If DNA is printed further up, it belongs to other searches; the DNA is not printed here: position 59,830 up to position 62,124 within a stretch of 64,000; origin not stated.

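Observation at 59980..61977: Single-polypeptide cNMP-binding, P-loop and patatin phospholipase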

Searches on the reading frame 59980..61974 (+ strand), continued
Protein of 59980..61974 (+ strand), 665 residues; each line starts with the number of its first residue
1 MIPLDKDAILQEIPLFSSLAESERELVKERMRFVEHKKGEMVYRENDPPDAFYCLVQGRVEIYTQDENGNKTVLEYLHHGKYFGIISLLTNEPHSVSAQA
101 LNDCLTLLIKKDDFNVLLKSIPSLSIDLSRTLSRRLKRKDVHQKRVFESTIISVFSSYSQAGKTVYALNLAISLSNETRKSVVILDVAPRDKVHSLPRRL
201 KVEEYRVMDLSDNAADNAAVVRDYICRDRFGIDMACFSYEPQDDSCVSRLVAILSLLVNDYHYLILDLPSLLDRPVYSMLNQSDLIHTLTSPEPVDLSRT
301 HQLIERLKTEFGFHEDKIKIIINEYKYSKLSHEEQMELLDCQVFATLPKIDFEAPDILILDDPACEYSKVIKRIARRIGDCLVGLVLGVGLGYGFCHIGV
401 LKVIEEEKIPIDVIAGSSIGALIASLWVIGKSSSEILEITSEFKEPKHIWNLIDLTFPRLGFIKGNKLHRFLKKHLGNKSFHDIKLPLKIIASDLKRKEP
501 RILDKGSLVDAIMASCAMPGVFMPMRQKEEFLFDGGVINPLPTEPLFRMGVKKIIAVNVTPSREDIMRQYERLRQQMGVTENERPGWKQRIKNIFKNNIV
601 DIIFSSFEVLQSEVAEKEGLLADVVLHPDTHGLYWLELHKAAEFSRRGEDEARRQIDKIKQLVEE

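Call 17: search_protein_representatives(protein=window:59980-61974:+)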
Query: 665 residues. Proteins with E-value up to 0.001 (for the whole library): 49247; up to 1e-10: 15994; up to 1e-30: 1573. The best 150 are listed.
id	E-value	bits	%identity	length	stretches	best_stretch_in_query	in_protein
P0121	6.5e-292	986.0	66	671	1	8-663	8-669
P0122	1.1e-180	618.6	70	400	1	272-665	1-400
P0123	8.0e-165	566.2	43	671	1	4-665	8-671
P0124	4.2e-162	557.2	61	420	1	5-420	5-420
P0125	2.7e-161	554.5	44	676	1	5-663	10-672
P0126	1.6e-159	548.7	43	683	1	5-665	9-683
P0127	2.6e-155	534.8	41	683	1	4-665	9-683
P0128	1.9e-152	525.3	41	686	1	5-663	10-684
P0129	7.4e-151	520.0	42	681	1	4-662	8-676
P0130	2.0e-147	508.7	42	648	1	6-663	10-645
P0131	1.3e-145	502.6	40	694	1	4-664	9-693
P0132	1.6e-142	492.5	40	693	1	5-664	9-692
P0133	7.9e-142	490.2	39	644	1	4-664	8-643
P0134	6.0e-141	487.3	40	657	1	5-664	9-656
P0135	5.5e-138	477.5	40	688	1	8-665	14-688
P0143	2.7e-124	432.3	46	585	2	254-664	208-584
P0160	2.3e-111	389.5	33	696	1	5-665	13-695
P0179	1.4e-98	347.3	30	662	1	4-663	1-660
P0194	5.6e-87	309.0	36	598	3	254-566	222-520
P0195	6.7e-87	308.7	35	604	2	360-662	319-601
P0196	1.0e-86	308.1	43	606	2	367-663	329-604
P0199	1.4e-85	304.4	41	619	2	367-665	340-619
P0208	1.4e-80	287.8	37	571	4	367-566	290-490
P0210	2.7e-80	286.9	40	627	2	370-664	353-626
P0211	5.0e-80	286.0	30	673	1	9-665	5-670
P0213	4.3e-79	283.0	33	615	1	17-664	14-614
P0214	8.2e-78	278.7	34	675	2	362-664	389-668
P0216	1.8e-77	277.6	30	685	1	5-663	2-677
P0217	3.4e-76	273.4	36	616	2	358-664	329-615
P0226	1.4e-73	264.7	36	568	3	360-568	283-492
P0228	4.9e-73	262.9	29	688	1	9-663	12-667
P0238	4.2e-71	256.5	29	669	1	28-662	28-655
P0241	3.4e-70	253.6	29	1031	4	8-661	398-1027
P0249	1.6e-67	244.7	29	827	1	9-662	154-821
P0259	2.8e-65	237.3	28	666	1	9-663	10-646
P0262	3.6e-65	237.0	28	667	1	9-662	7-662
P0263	4.8e-65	236.5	28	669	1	8-663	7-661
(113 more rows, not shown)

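Call 21: find_homologous_proteins(query=A2, max_evalue=1e-30)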
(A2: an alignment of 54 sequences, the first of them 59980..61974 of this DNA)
Query A2 (54 sequences) (665 aa, profile of the alignment): 946 proteins with E <= 1e-30 among 8000 candidates; the best 120 are listed.
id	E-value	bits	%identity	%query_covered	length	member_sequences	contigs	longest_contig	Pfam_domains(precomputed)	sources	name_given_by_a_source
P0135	1.9e-253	861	39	99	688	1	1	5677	PF01656.30,PF13614.13,PF00027.36,PF01734.28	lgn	-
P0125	9.1e-253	859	42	99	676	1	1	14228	PF13614.13,PF00027.36,PF01734.28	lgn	-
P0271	4.6e-250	850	40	99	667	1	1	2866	PF13614.13,PF00027.36,PF01734.28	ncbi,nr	ncbi:MAG: patatin-like phospholipase family protein [Candidatus Omnitrophica bacterium]|nr:patatin-l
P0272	5.9e-250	849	41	99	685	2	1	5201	PF01656.30,PF13614.13,PF00027.36,PF01734.28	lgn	-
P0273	9.7e-249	845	38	99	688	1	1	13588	PF01656.30,PF13614.13,PF00027.36,PF01734.28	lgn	-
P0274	4.8e-248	843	41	100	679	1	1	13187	PF13614.13,PF00027.36,PF01734.28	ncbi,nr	ncbi:MAG: patatin-like phospholipase family protein [Candidatus Omnitrophica bacterium]|nr:patatin-l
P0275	1.2e-247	842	41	100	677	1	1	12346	PF13614.13,PF00027.36,PF01734.28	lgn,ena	-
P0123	2.3e-247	841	42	100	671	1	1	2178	PF13614.13,PF00027.36,PF01734.28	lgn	-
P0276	4.5e-247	840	40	99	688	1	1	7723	PF13614.13,PF00027.36,PF01734.28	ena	-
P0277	8.4e-247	839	41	99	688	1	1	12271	PF01656.30,PF13614.13,PF00027.36,PF01734.28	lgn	-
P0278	1.9e-246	838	41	99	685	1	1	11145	PF13614.13,PF00027.36,PF01734.28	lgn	-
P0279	3.1e-246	837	41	99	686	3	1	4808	PF13614.13,PF00027.36,PF01734.28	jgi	-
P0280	2.7e-245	834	42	99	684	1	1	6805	PF13614.13,PF00027.36,PF01734.28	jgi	jgi:NTE family protein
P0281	6.8e-245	833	41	100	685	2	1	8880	PF13614.13,PF00027.36,PF01734.28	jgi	-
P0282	6.9e-245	832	41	99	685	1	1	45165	PF13614.13,PF00027.36,PF01734.28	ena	-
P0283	1.1e-244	832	42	100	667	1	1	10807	PF13614.13,PF00027.36,PF01734.28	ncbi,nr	ncbi:MAG: patatin-like phospholipase family protein [Candidatus Omnitrophota bacterium]|nr:patatin-l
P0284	1.3e-244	832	42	99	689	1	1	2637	PF01656.30,PF13614.13,PF00027.36,PF01734.28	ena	-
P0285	2.2e-244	831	40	100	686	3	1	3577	PF01656.30,PF13614.13,PF00027.36,PF01734.28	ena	-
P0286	4.3e-244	830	37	99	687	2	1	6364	PF10609.16,PF13614.13,PF00027.36,PF01734.28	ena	-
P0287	5.3e-244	830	41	99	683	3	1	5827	PF13614.13,PF00027.36,PF01734.28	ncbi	-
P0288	6.7e-244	829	41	99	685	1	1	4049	PF13614.13,PF00027.36,PF01734.28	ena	-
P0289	7.9e-244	829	40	99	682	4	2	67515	PF13614.13,PF00027.36,PF01734.28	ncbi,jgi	-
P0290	1.4e-243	828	41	99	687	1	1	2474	PF13614.13,PF00027.36,PF01734.28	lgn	-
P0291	1.5e-243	828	40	99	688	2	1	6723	PF13614.13,PF00027.36,PF01734.28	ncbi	-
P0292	3.5e-243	827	42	99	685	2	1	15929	PF01656.30,PF13614.13,PF00027.36,PF01734.28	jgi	-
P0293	6.4e-243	826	41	99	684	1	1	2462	PF13614.13,PF00027.36,PF01734.28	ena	-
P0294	1.1e-242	825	41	99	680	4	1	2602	PF00027.36,PF01734.28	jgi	jgi:NTE family protein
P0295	1.2e-242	825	40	99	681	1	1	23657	PF00027.36,PF01734.28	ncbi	-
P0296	1.3e-242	825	40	99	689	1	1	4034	PF13614.13,PF00027.36,PF01734.28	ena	-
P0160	1.7e-242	825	32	100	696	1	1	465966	PF13614.13,PF00027.36,PF01734.28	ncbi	-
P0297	1.8e-242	825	34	100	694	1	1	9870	PF01656.30,PF13614.13,PF00027.36,PF01734.28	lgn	-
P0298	1.8e-242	825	38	99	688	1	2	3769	PF00027.36,PF01734.28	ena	-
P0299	1.8e-242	824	39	99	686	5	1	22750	PF13614.13,PF00027.36,PF01734.28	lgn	-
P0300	3.5e-242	824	40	99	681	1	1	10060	PF13614.13,PF00027.36,PF01734.28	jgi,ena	-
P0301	4.7e-242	823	40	99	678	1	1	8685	PF13614.13,PF00027.36,PF01734.28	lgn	-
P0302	6.9e-242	823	42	99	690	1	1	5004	PF13614.13,PF00027.36,PF01734.28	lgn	-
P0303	7.1e-242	823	40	99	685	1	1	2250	PF13614.13,PF00027.36,PF01734.28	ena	-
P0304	8.3e-242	822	39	99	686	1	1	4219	PF13614.13,PF00027.36,PF01734.28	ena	-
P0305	2.0e-241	821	43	100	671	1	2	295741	PF13614.13,PF00027.36,PF01734.28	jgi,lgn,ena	-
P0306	2.5e-241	821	39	100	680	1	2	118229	PF01656.30,PF13614.13,PF00027.36,PF01734.28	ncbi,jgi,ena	-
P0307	3.5e-241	820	42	100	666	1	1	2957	PF00027.36,PF01734.28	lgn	-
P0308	5.4e-241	820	39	99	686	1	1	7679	PF13614.13,PF00027.36,PF01734.28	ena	-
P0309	6.7e-241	819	41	99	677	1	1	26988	PF13614.13,PF00027.36,PF01734.28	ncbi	-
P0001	7.9e-241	819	100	100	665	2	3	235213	PF01656.30,PF00027.36,PF01734.28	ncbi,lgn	-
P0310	1.1e-240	819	34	100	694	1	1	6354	PF00027.36,PF01734.28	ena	-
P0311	1.4e-240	818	41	100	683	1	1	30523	PF13614.13,PF00027.36,PF01734.28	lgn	-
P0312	1.4e-240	818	41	99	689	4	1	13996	PF13614.13,PF00027.36,PF01734.28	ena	-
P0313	1.6e-240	818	57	100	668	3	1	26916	PF00027.36,PF01734.28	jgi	-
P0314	2.9e-240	817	40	99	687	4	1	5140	PF13614.13,PF00027.36,PF01734.28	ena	-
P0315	3.2e-240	817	39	99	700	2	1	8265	PF13614.13,PF00027.36,PF01734.28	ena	-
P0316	4.1e-240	817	37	99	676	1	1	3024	PF00027.36,PF01734.28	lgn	-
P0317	6.3e-240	816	40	99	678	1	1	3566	PF13614.13,PF00027.36,PF01734.28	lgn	-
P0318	7.4e-240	816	39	99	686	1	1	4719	PF00027.36,PF01734.28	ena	-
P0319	1.1e-239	815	40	99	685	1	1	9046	PF01656.30,PF13614.13,PF00027.36,PF01734.28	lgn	-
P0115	3.2e-239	814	66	100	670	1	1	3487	PF13614.13,PF00027.36,PF01734.28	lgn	-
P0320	6.3e-239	813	38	100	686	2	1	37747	PF13614.13,PF00027.36,PF01734.28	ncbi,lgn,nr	ncbi:MAG: patatin-like phospholipase family protein [Candidatus Omnitrophica bacterium]|nr:patatin-l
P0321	1.2e-238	812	42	99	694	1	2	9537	PF00027.36,PF01734.28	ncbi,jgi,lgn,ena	-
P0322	1.3e-238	812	41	99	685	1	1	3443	PF01656.30,PF13614.13,PF00027.36,PF01734.28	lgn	-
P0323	1.4e-238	812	40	99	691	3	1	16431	PF13614.13,PF00027.36,PF01734.28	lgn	-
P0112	3.2e-238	810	65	100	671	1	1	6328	PF13614.13,PF00027.36,PF01734.28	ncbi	-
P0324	3.6e-238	810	37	99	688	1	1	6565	PF00027.36,PF01734.28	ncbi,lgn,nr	ncbi:MAG: patatin-like phospholipase family protein [Candidatus Omnitrophica bacterium]|nr:patatin-l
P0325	4.0e-238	810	38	100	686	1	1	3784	PF13614.13,PF00027.36,PF01734.28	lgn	-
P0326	4.2e-238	810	40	99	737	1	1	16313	PF01656.30,PF13614.13,PF00027.36,PF01734.28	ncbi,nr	ncbi:MAG: patatin-like phospholipase family protein [Candidatus Omnitrophica bacterium]|nr:patatin-l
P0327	4.3e-238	810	40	99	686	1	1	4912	PF00027.36,PF01734.28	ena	-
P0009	6.5e-238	809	69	100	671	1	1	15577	PF01656.30,PF00027.36,PF01734.28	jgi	-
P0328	6.6e-238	809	59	100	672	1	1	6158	PF01656.30,PF00027.36,PF01734.28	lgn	-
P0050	7.0e-238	809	66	100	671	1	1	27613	PF01656.30,PF00027.36,PF01734.28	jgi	-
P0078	8.6e-238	809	66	100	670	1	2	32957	PF01656.30,PF00027.36,PF01734.28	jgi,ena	-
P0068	1.0e-237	809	67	100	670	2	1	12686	PF00027.36,PF01734.28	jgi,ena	-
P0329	1.1e-237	809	35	99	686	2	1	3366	PF13614.13,PF00027.36,PF01734.28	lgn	-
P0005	1.5e-237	808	70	100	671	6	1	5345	PF01656.30,PF00027.36,PF01734.28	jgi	jgi:NTE family protein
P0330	1.8e-237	808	57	100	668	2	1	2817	PF00027.36,PF01734.28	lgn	-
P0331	1.8e-237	808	43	99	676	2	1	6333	PF13614.13,PF00027.36,PF01734.28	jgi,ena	-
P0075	2.1e-237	808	67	100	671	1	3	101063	PF00027.36,PF01734.28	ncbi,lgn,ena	-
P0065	2.2e-237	808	66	100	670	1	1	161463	PF00027.36,PF01734.28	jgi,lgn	jgi:NTE family protein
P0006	2.5e-237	808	69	100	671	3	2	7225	PF00027.36,PF01734.28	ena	-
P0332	3.7e-237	807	65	100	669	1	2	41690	PF13614.13,PF00027.36,PF01734.28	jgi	jgi:NTE family protein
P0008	9.3e-237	806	69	100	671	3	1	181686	PF01656.30,PF00027.36,PF01734.28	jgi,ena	-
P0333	1.1e-236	805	63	100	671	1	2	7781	PF01656.30,PF00027.36,PF01734.28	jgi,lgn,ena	jgi:NTE family protein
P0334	1.4e-236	805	39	100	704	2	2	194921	PF00027.36,PF01734.28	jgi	-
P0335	1.4e-236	805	39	100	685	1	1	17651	PF13614.13,PF00027.36,PF01734.28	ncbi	ncbi:MAG: patatin-like phospholipase family protein [Candidatus Omnitrophota bacterium]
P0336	1.9e-236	805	41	100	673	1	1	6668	PF13614.13,PF00027.36,PF01734.28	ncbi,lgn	ncbi:MAG: patatin-like phospholipase family protein [Candidatus Omnitrophota bacterium]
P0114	2.1e-236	804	65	100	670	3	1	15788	PF01656.30,PF13614.13,PF00027.36,PF01734.28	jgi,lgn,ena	-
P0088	2.2e-236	804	66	100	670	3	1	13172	PF00027.36,PF01734.28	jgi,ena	-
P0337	2.3e-236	804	64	100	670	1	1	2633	PF00027.36,PF01734.28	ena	-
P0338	2.7e-236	804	64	100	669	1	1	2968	PF01656.30,PF13614.13,PF00027.36,PF01734.28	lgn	-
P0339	3.1e-236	804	60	99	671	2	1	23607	PF00027.36,PF01734.28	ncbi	-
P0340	3.3e-236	804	56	100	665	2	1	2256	PF01656.30,PF13614.13,PF00027.36,PF01734.28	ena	-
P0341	4.5e-236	803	41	99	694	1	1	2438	PF00027.36,PF01734.28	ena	-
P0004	4.5e-236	803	70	100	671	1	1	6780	PF01656.30,PF00027.36,PF01734.28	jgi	jgi:NTE family protein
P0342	9.0e-236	802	46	100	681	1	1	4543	PF13614.13,PF00027.36,PF01734.28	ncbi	-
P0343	9.9e-236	802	65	100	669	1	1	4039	PF00027.36,PF01734.28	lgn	-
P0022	1.2e-235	802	67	100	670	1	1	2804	PF01656.30,PF00027.36,PF01734.28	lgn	-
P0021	1.8e-235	801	68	100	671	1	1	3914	PF13614.13,PF00027.36,PF01734.28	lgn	-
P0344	1.9e-235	801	42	99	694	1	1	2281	PF00027.36,PF01734.28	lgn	-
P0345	1.9e-235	801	64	100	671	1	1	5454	PF00027.36,PF01734.28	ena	-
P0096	2.3e-235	801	67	100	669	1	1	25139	PF00027.36,PF01734.28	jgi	jgi:NTE family protein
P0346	2.3e-235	801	39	100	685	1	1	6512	PF00027.36,PF01734.28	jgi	-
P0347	2.5e-235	801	66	99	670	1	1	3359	PF13614.13,PF00027.36,PF01734.28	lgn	-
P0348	2.6e-235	801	64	100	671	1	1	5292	PF00027.36,PF01734.28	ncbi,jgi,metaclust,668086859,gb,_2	metaclust:\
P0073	3.1e-235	801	65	100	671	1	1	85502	PF01656.30,PF00027.36,PF01734.28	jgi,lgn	jgi:NTE family protein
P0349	3.6e-235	800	65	100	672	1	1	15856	PF00027.36,PF01734.28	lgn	-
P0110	3.9e-235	800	66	100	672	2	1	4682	PF00027.36,PF01734.28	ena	-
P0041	3.9e-235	800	67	100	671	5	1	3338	PF00027.36,PF01734.28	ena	-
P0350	8.1e-235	799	61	100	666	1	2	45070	PF00027.36,PF01734.28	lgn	-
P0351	8.6e-235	799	64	100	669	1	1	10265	PF13614.13,PF00027.36,PF01734.28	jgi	jgi:NTE family protein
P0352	1.4e-234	798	41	100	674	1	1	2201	PF13614.13,PF00027.36,PF01734.28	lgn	-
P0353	1.5e-234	798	43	99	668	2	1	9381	PF00027.36,PF01734.28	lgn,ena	-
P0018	1.6e-234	798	69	99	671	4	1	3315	PF00027.36,PF01734.28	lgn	-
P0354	1.8e-234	798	65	100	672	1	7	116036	PF00027.36,PF01734.28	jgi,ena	jgi:NTE family protein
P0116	1.8e-234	798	66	99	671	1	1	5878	PF01656.30,PF13614.13,PF00027.36,PF01734.28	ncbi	-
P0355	1.9e-234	798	62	100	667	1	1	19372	PF00027.36,PF01734.28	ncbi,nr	ncbi:MAG: patatin-like phospholipase family protein [Candidatus Omnitrophica bacterium]|nr:patatin-l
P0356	2.0e-234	798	66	100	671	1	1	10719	PF00027.36,PF01734.28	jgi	jgi:NTE family protein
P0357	2.6e-234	798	63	99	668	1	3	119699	PF01656.30,PF00027.36,PF01734.28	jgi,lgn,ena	-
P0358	3.1e-234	797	65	99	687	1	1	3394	PF00027.36,PF01734.28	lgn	-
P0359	4.4e-234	797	60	100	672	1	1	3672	PF01656.30,PF13614.13,PF00027.36,PF01734.28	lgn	-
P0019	5.1e-234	797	68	100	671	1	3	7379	PF01656.30,PF00027.36,PF01734.28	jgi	jgi:NTE family protein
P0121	5.2e-234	797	65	98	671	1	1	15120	PF00027.36,PF01734.28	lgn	-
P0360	5.4e-234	796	61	100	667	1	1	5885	PF00027.36,PF01734.28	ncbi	-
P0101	5.7e-234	796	67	100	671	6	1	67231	PF00027.36,PF01734.28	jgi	jgi:NTE family protein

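Call 22: list_cluster_members(proteins=[P0179, P0211, P0216, P0228, P0238, P0241, P0249, P0259, P0262, P0160])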
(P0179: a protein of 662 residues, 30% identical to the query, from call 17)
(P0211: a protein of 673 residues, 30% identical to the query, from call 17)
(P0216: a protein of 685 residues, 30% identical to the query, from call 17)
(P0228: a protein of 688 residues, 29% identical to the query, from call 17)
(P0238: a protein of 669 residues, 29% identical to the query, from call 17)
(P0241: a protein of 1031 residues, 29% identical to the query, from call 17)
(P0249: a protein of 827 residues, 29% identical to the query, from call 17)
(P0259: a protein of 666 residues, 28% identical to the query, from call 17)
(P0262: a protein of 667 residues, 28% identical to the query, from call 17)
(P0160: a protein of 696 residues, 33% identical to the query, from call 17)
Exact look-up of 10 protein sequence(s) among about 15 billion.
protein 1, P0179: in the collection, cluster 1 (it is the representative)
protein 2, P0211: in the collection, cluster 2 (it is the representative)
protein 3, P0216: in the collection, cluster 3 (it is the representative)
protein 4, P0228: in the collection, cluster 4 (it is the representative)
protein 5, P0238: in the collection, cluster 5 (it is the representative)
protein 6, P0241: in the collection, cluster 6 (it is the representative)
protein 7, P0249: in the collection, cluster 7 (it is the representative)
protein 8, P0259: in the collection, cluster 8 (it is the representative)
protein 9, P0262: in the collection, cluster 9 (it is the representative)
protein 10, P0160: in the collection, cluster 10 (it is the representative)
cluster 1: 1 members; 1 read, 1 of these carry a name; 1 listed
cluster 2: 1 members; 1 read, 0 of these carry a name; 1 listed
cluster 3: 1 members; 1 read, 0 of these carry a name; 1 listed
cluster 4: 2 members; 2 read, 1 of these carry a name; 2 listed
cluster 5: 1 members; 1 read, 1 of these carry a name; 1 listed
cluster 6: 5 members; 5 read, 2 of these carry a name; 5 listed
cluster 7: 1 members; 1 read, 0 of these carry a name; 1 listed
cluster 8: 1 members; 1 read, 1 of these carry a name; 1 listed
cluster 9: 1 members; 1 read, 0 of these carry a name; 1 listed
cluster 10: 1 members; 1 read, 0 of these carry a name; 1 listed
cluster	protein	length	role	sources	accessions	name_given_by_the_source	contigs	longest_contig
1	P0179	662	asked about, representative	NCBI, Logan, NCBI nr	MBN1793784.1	MAG: cyclic nucleotide-binding domain-containing protein [Candidatus Omnitrophica ... | cyclic nucleotide-binding domain-containing protein [Candidatus Omnitrophota bacterium]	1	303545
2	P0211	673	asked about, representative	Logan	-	-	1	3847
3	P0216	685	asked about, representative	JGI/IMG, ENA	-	-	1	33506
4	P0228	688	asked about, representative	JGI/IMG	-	NTE family protein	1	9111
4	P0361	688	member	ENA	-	-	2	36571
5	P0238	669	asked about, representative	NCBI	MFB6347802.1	MAG: patatin-like phospholipase family protein [bacterium]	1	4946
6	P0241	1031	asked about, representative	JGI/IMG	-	CRP-like cAMP-binding protein/predicted acylesterase/phospholipase RssA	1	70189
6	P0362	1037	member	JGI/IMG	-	NTE family protein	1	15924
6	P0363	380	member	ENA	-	-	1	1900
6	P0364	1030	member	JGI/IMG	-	-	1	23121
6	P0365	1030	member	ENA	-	-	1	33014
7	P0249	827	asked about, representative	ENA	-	-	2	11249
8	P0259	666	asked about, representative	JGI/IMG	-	NTE family protein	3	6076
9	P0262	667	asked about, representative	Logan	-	-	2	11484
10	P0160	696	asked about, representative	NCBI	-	-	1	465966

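Call 23: find_encoding_contigs(protein=P0160, flank=8000, max_places=1)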
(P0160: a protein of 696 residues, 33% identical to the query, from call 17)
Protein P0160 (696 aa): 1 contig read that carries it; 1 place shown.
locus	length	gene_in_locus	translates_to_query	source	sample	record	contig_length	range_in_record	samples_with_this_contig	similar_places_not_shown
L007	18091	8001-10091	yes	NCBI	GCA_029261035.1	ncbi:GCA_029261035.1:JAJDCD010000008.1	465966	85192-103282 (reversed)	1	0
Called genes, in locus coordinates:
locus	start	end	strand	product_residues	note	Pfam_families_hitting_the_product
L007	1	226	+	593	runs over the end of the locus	PF00009:GTP_EFTU, PF03144:GTP_EFTU_D2, PF22042:EF-G_D2, PF14492:EFG_III (faint), PF00679:EFG_C, PF06421:LepA_C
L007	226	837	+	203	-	PF10502:Peptidase_S26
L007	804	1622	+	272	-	PF05036:SPOR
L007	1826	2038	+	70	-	-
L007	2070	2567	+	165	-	PF13302:Acetyltransf_3 (faint), PF00583:Acetyltransf_1, PF13673:Acetyltransf_10, PF13508:Acetyltransf_7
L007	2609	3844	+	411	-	PF05036:SPOR (weak)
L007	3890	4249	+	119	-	PF07238:PilZ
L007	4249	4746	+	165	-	PF04461:YajQ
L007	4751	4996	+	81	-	-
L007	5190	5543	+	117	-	PF07238:PilZ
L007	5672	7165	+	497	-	PF00370:FGGY_N, PF02782:FGGY_C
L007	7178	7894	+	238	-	PF03009:GDPD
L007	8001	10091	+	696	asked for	PF00027:cNMP_binding, PF13614:AAA_31, PF01734:Patatin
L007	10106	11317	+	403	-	PF02737:3HCDH_N, PF00725:3HCDH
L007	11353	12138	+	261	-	PF00378:ECH_1, PF16113:ECH_2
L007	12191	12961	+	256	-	PF01012:ETF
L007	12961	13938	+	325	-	PF01012:ETF, PF00766:ETF_alpha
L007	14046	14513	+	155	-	-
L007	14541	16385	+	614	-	PF00501:AMP-binding, PF23562:AMP-binding_C_3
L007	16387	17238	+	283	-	PF00326:Peptidase_S9 (faint), PF12146:Hydrolase_4, PF00561:Abhydrolase_1, PF12697:Abhydrolase_6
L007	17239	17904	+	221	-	-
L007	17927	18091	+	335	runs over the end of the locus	PF00459:Inositol_P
